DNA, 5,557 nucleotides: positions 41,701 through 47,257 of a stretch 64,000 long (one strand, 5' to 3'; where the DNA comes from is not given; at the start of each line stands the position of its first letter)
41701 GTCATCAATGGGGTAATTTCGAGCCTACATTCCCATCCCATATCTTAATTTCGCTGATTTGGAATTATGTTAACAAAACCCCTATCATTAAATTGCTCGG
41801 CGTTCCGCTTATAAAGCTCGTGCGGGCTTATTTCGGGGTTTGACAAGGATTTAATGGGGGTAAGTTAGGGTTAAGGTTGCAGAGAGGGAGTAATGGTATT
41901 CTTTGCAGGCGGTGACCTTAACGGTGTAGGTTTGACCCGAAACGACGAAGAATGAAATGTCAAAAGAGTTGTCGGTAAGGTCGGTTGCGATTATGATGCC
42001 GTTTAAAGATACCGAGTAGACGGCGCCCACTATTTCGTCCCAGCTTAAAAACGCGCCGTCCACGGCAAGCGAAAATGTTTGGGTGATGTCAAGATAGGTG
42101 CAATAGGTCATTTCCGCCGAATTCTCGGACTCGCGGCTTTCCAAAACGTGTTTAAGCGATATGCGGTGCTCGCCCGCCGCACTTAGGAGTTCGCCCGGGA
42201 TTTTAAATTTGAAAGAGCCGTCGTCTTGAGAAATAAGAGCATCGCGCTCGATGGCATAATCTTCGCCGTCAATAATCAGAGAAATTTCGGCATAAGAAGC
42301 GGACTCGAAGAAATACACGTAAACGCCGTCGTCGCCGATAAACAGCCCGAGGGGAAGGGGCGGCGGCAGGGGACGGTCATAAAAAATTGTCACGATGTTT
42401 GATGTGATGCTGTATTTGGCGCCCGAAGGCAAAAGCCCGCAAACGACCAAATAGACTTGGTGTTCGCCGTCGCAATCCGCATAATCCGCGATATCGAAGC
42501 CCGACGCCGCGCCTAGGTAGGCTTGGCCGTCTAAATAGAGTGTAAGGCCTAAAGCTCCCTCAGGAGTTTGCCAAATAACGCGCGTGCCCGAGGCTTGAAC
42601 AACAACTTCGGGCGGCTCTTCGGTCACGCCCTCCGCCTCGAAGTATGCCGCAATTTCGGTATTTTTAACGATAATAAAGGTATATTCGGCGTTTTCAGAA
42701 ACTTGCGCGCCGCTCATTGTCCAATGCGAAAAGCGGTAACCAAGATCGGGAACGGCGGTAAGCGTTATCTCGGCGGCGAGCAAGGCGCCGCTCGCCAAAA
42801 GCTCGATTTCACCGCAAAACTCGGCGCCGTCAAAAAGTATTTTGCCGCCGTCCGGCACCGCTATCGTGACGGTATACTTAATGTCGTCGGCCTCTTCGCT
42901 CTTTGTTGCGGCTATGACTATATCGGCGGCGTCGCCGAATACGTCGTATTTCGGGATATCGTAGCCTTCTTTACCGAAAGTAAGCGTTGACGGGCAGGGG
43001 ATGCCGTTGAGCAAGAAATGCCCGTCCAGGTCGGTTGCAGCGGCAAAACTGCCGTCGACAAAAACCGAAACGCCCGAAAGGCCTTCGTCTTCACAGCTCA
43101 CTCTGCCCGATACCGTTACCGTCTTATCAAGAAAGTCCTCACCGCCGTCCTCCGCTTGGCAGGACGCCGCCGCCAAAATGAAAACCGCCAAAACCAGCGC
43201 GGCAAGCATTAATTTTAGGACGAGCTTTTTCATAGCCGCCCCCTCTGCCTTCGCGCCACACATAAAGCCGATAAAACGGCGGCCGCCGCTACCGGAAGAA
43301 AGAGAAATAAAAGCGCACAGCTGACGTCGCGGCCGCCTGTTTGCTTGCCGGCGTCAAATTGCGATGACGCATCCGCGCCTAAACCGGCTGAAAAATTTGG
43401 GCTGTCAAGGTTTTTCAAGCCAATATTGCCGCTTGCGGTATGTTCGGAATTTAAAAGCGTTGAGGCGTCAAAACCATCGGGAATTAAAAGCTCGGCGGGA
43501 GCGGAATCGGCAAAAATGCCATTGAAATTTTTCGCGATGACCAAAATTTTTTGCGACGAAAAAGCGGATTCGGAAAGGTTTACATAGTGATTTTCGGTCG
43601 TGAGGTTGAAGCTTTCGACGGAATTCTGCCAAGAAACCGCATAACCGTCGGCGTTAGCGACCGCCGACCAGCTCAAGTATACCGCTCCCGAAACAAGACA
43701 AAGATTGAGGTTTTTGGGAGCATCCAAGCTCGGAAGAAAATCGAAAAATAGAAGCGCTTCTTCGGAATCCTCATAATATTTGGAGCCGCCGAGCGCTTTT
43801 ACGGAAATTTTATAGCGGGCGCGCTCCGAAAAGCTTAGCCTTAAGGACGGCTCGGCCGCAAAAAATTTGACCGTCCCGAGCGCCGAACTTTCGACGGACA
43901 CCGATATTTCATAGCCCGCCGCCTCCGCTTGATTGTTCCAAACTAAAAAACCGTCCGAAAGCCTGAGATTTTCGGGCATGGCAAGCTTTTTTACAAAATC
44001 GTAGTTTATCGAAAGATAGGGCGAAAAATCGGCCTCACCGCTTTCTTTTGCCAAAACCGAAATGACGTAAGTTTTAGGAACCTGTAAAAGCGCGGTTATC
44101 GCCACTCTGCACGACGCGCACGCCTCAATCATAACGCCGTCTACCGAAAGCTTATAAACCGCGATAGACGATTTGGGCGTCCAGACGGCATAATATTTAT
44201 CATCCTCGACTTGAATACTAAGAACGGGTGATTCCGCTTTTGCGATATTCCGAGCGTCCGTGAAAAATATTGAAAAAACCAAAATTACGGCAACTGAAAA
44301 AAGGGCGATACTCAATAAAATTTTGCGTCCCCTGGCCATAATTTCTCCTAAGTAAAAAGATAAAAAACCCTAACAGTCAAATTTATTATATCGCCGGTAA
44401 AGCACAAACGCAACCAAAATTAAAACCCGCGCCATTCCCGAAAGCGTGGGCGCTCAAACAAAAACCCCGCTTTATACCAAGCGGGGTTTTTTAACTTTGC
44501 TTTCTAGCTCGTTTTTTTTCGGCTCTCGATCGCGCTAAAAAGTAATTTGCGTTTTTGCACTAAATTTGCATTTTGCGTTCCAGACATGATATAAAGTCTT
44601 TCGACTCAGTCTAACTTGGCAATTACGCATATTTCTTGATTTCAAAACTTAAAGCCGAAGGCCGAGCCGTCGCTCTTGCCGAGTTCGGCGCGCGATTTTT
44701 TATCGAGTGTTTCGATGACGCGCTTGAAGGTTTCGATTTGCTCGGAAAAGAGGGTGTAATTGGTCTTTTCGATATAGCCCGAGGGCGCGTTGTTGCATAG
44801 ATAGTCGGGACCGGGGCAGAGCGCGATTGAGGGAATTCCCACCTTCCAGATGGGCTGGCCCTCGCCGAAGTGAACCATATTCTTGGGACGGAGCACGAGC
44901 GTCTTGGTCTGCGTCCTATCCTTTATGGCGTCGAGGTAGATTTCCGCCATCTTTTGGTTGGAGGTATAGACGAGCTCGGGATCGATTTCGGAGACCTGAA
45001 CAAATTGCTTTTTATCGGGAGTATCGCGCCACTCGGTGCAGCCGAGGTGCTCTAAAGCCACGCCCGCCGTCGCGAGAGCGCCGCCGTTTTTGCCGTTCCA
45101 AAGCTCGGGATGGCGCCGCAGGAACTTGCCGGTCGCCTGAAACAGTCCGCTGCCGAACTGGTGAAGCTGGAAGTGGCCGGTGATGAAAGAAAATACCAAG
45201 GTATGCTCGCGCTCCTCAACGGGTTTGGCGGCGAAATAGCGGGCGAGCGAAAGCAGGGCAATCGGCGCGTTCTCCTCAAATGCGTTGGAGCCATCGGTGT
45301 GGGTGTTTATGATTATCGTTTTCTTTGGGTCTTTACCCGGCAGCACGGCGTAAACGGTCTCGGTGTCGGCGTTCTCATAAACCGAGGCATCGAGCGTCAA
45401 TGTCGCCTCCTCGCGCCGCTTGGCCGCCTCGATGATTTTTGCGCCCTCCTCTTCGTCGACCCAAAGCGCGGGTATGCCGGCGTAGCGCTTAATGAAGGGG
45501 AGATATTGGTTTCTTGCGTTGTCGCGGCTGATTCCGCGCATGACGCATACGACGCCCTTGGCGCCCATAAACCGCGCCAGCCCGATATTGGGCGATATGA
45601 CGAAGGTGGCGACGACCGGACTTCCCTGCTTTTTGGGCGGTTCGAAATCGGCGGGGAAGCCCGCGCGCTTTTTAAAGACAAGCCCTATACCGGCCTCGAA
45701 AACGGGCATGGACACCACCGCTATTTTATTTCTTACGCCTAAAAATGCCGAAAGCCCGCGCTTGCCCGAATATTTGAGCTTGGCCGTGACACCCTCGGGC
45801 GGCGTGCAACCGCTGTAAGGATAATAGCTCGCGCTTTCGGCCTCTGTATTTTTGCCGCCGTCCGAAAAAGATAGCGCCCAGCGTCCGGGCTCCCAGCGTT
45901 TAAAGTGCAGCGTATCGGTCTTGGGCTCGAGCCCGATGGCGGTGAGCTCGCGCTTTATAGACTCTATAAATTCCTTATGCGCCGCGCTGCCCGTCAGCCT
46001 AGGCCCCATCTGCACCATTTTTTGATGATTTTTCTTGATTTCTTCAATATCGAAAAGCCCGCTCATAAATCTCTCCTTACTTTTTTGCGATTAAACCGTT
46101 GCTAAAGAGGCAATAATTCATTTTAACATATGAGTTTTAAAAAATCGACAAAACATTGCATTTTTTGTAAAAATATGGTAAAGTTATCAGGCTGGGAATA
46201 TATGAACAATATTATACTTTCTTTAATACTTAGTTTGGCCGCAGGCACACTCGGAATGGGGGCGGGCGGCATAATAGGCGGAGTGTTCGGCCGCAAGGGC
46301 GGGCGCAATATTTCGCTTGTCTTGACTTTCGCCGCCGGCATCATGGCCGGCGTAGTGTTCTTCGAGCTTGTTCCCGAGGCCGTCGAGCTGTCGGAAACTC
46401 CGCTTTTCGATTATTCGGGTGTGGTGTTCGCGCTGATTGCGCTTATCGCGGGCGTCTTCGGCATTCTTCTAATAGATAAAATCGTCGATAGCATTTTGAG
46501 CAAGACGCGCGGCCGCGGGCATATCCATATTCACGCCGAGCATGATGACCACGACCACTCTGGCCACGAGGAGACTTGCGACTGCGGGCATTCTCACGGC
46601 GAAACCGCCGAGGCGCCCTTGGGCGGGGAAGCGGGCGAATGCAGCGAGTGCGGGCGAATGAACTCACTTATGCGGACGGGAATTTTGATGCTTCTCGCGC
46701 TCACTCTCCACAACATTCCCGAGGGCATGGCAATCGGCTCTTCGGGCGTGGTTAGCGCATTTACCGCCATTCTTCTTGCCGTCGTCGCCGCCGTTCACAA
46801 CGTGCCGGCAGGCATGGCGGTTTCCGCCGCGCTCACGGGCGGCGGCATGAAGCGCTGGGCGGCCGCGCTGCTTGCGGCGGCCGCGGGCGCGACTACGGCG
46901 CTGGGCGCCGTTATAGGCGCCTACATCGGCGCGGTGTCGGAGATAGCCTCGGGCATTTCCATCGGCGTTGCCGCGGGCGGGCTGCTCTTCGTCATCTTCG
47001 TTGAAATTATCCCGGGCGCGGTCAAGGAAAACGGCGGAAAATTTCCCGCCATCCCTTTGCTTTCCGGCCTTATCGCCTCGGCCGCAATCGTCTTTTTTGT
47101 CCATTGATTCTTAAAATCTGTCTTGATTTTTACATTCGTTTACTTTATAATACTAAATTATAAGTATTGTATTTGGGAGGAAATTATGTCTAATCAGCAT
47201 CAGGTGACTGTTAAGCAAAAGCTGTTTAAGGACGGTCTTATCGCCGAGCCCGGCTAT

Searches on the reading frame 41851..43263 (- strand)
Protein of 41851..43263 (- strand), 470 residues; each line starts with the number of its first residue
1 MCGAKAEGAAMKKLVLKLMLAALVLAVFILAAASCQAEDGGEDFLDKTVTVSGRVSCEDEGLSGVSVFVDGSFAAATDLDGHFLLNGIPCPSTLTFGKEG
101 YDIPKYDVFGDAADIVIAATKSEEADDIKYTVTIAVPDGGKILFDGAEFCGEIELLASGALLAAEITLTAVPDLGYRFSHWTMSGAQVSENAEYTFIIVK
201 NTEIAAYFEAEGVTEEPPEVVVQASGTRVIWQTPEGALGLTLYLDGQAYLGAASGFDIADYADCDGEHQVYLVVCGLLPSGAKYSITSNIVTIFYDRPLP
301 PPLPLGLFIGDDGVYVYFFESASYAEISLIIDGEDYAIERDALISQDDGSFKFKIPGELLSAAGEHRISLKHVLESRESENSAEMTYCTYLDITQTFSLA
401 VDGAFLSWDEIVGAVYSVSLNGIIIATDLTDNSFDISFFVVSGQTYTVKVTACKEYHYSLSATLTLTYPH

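Call 9: search_protein_families(library=pfam, proteins=[window:41851-43263:-])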
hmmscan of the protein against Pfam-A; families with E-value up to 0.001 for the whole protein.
window:41851-43263:- (470 aa): 2 families
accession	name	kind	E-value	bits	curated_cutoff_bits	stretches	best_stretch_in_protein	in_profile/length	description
PF18998.6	Flg_new_2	-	1.6e-09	38.1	23.6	1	164-211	23-72/73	Divergent InlB B-repeat domain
PF13715.12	CarbopepD_reg_2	-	0.0005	20.5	32.2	0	51-102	1-56/88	CarboxypepD_reg-like domain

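Call 22: find_homologous_proteins(query=window:41854-43263:-)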
Query window:41854-43263:- (470 aa): 2 proteins with E <= 0.001 among 8000 candidates.
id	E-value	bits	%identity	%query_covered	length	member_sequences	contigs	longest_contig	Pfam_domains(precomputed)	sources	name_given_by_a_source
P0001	0.0e+0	1033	100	100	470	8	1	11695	PF18998.7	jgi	jgi:hypothetical protein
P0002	3.5e-5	41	48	9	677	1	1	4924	PF18998.7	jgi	jgi:hypothetical protein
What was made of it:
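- Tried and rejected: The downstream 470-aa protein has no homologues (call 22).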

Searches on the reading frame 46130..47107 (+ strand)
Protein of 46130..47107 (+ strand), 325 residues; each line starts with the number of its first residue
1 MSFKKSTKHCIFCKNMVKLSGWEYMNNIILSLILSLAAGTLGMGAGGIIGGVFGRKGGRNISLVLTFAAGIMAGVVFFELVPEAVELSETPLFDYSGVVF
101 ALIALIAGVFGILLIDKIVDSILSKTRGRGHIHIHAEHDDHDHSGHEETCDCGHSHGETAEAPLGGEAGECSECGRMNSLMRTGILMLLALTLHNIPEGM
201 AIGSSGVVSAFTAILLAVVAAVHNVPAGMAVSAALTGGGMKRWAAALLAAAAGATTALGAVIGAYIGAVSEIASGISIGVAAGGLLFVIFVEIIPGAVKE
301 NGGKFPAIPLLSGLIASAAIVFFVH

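Call 10: search_protein_families(library=pfam, proteins=[window:46130-47107:+])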
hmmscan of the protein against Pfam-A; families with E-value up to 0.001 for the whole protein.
window:46130-47107:+ (325 aa): 1 family
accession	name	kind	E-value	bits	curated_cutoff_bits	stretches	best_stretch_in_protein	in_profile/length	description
PF02535.28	Zip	-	4.9e-36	125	35.1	1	29-296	5-294/323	ZIP Zinc transporter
